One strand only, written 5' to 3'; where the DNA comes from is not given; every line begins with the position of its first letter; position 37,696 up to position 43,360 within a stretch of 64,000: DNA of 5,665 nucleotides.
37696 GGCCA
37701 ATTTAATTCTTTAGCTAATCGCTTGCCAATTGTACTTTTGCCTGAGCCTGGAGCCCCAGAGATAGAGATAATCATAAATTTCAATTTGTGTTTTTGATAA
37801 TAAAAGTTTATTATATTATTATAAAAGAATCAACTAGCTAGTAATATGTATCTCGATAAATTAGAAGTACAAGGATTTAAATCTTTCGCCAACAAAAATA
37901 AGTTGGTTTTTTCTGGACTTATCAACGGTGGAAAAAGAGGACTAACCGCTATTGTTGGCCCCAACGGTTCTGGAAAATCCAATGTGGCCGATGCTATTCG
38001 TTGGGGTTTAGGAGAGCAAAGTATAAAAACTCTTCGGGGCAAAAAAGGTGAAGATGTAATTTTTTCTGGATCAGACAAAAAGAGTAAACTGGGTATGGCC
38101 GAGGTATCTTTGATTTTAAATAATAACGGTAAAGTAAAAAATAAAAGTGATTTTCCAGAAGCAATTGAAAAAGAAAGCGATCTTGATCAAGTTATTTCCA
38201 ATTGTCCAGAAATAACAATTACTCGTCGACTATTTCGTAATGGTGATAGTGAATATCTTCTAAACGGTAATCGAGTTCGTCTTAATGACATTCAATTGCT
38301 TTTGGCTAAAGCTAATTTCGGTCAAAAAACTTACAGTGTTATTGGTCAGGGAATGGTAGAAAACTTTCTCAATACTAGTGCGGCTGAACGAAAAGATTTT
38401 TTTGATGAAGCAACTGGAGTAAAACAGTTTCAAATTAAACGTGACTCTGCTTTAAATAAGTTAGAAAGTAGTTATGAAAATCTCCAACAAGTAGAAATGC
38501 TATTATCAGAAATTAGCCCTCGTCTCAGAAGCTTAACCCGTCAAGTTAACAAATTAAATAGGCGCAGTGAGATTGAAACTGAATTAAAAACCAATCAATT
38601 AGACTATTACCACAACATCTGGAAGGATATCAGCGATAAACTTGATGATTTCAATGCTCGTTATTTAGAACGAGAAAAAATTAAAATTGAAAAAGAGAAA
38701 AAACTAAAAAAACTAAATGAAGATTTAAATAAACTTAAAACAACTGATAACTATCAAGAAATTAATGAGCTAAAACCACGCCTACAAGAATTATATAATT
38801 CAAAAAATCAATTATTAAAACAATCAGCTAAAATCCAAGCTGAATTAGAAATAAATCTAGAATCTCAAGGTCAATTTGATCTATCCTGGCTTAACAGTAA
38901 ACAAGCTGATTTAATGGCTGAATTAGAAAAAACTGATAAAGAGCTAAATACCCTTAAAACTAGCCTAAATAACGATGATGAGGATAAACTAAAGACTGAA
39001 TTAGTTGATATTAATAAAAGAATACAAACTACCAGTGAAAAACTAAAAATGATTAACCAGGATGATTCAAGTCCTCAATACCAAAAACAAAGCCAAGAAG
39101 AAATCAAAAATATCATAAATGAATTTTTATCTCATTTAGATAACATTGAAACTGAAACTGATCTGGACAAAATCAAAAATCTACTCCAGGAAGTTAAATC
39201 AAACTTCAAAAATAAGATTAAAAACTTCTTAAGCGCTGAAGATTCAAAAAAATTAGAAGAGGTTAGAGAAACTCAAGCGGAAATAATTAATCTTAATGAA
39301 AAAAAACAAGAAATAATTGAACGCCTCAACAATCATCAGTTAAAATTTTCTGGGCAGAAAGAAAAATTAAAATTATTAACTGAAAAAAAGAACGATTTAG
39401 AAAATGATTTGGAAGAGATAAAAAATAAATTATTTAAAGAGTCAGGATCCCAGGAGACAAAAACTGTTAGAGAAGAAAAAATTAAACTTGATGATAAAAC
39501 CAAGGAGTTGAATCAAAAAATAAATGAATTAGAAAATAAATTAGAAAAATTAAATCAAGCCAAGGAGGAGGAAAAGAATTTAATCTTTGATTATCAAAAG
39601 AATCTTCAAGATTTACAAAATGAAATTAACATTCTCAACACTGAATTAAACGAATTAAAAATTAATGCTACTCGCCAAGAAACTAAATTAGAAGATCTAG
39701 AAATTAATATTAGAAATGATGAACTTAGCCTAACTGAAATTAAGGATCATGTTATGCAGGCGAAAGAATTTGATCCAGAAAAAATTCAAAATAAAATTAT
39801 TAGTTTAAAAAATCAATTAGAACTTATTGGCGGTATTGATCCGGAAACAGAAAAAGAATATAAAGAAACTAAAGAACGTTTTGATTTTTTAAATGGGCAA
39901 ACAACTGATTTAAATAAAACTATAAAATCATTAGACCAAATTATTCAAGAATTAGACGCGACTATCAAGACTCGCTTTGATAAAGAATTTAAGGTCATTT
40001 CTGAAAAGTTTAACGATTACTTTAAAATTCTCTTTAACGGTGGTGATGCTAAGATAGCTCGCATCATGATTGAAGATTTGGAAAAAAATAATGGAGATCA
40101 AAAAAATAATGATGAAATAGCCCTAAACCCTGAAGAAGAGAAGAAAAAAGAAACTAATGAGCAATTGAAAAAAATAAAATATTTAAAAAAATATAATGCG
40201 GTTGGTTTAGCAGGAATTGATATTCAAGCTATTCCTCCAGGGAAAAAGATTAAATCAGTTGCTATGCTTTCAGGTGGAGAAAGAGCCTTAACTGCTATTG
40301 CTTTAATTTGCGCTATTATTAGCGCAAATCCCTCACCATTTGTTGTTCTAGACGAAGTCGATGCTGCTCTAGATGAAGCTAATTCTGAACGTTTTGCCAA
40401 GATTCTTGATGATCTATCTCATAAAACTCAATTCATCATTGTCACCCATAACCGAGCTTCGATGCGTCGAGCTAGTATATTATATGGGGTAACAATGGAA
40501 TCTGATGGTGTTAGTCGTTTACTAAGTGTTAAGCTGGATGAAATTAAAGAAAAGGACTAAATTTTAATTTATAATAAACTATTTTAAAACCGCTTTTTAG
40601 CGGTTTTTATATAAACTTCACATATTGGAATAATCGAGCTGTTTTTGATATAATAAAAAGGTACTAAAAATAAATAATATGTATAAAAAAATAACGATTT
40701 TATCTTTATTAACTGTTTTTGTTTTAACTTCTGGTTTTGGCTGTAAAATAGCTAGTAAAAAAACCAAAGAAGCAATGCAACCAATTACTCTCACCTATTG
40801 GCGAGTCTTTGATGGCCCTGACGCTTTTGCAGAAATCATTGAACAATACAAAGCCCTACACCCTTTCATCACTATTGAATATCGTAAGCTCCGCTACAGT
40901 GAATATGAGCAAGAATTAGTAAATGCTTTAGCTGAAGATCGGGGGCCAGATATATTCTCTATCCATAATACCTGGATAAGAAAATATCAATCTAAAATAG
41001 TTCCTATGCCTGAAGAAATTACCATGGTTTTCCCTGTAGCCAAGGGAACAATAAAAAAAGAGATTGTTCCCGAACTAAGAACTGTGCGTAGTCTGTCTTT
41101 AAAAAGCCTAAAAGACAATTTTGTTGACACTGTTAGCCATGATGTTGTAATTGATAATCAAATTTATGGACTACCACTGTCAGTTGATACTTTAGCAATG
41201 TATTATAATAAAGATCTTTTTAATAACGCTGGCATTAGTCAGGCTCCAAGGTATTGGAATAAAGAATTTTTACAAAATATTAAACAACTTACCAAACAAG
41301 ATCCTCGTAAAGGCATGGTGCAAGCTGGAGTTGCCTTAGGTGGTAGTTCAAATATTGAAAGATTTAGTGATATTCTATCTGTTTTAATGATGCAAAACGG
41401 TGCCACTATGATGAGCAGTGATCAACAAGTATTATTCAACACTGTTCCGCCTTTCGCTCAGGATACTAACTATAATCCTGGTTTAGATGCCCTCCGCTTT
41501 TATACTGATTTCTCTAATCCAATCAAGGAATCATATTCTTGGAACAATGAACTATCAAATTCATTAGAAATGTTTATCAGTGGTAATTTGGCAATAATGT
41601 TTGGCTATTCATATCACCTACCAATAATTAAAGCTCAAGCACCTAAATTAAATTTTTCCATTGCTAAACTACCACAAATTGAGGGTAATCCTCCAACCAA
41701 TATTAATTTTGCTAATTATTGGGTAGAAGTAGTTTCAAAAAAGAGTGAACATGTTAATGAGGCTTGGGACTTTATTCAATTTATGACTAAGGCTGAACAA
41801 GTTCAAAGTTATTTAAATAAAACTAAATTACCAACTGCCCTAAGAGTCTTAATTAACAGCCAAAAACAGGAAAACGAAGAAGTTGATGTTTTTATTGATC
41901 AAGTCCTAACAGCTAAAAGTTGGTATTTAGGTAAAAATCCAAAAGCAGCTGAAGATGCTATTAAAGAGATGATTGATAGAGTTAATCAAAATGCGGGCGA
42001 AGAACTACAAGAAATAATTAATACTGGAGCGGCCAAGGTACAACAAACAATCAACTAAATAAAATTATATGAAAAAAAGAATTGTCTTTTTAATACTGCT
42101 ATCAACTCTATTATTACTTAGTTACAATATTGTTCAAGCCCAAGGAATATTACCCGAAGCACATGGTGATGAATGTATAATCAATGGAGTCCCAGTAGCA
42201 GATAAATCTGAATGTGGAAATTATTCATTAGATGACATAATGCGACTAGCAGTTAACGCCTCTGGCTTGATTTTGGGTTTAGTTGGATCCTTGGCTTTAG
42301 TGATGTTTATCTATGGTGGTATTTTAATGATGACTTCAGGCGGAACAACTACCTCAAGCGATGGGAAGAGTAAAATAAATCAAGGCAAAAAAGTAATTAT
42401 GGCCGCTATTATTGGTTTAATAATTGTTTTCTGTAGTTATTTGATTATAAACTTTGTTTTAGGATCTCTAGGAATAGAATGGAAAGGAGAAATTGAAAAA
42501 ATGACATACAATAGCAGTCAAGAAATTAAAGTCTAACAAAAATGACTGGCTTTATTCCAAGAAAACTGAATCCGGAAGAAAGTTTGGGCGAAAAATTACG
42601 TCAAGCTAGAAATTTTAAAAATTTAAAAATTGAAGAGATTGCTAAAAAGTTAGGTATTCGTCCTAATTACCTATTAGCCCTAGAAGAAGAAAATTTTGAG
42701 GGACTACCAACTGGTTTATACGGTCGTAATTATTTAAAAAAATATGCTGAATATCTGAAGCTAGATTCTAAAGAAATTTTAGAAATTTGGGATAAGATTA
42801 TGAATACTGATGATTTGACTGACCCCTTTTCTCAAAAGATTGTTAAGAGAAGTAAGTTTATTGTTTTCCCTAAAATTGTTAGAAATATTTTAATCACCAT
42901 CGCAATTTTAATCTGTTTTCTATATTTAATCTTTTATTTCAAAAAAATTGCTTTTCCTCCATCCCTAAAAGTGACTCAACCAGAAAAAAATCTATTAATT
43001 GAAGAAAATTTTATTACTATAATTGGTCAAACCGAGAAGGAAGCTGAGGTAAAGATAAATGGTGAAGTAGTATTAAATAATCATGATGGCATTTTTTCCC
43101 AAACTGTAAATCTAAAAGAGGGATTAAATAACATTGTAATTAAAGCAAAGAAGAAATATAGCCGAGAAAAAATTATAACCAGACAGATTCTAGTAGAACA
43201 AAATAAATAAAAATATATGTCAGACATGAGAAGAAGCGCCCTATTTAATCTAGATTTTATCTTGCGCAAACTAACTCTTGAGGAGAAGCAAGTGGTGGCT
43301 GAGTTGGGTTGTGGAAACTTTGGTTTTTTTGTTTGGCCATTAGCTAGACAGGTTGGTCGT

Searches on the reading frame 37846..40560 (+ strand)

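Call 7: search_protein_families(library=pfam, proteins=[window:37846-40560:+], max_evalue=0.001)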
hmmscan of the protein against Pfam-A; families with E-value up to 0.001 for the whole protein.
window:37846-40560:+ (904 aa): 4 families
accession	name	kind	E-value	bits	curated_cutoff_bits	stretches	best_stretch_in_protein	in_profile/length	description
PF02463.25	SMC_N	-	2.8e-49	168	40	1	2-890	1-219/220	RecF/RecN/SMC N terminal domain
PF13304.12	AAA_21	-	1.2e-12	49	27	2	33-95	1-69/304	AAA domain, putative AbiEii toxin, Type IV TA system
PF13175.12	AAA_15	-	1.4e-05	25.4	32.1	1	1-365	1-327/374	AAA ATPase domain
PF13476.12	AAA_23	-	0.00022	22.3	27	1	5-298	1-197/201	AAA domain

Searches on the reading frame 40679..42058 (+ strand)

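Call 7: search_protein_families(library=pfam, proteins=[window:40679-42058:+], max_evalue=0.001)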
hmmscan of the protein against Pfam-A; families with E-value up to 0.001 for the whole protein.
window:40679-42058:+ (459 aa): 4 families
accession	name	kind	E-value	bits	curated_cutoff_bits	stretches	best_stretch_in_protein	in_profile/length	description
PF01547.30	SBP_bac_1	-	3.8e-31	109.7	26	1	48-375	6-306/307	Bacterial extracellular solute-binding protein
PF13416.11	SBP_bac_8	-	1.9e-21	77.6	27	1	53-392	2-266/279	Bacterial extracellular solute-binding protein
PF12137.13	RapA_C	-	0.00024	20.7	26.8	1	371-458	223-309/360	RNA polymerase recycling family C-terminal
PF13343.11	SBP_bac_6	-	0.00035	20.6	24.6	0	347-393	180-220/245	Bacterial extracellular solute-binding protein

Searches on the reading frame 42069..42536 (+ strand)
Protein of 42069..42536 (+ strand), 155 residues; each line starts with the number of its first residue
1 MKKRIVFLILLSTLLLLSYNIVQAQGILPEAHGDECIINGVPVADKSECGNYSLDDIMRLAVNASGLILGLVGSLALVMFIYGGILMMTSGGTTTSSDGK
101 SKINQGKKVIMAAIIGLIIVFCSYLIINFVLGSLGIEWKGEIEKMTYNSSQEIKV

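Call 7: search_protein_families(library=pfam, proteins=[window:42069-42536:+], max_evalue=0.001)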
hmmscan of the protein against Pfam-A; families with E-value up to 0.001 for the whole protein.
window:42069-42536:+ (155 aa): 1 family
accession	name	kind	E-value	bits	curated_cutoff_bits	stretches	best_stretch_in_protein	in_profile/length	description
PF18895.5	T4SS_pilin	-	3.8e-10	40.1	26.6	1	59-130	7-71/71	Type IV secretion system pilin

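Call 73: search_protein_families(library=ncbifam, proteins=[window:42069-42536:+], max_evalue=0.1)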
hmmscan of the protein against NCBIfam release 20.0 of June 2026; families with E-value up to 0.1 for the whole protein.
window:42069-42536:+ (155 aa): 0 families

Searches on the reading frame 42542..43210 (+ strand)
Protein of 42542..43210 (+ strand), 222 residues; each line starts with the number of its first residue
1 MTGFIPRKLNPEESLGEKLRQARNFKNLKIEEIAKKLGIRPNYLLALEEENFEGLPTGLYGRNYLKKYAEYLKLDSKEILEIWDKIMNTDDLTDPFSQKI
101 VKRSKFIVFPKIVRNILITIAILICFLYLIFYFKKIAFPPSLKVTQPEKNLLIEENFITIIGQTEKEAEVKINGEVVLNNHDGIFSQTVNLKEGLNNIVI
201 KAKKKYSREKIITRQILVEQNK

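Call 7: search_protein_families(library=pfam, proteins=[window:42542-43210:+], max_evalue=0.001)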
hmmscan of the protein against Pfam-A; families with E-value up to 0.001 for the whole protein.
window:42542-43210:+ (222 aa): 4 families
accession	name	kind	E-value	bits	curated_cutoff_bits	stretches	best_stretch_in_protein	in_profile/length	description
PF13413.12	HTH_25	-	1.8e-19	69.8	24.6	1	19-79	2-62/62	Helix-turn-helix domain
PF09136.16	Glucodextran_B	-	2.8e-12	46.8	27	1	140-219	1-82/83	Glucodextranase, domain B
PF12844.13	HTH_19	-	4.5e-12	46.1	30.2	1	16-80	1-59/64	Helix-turn-helix domain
PF01381.28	HTH_3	-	0.00066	20.1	23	0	19-49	1-31/55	Helix-turn-helix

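Call 73: search_protein_families(library=ncbifam, proteins=[window:42542-43210:+], max_evalue=0.1)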
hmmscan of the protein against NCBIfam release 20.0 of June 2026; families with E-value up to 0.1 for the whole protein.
window:42542-43210:+ (222 aa): 6 families
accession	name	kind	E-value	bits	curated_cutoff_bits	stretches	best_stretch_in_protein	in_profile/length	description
NF041534.1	rodZ_Strepcoccus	equivalog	2.2e-17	63.2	375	1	13-133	4-129/275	cytoskeleton protein RodZ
NF008109.0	PRK10856.1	equivalog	0.00036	20.3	208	1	13-86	13-86/334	cytoskeleton protein RodZ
NF009091.0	PRK12427.1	equivalog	0.0017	18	339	1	17-100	94-166/233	FliA/WhiG family RNA polymerase sigma factor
NF041783.2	mnquin_red_QrcB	equivalog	0.0019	16.4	440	1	133-202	579-648/695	menaquinone reductase molybdopterin-binding-like subunit QrcB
NF010302.0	PRK13740.1-3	equivalog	0.025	14.9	147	1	185-217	10-44/75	conjugal transfer relaxosome protein TraY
NF005545.0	PRK07208.1-1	equivalog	0.043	12.2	451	1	76-139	68-131/504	hypothetical protein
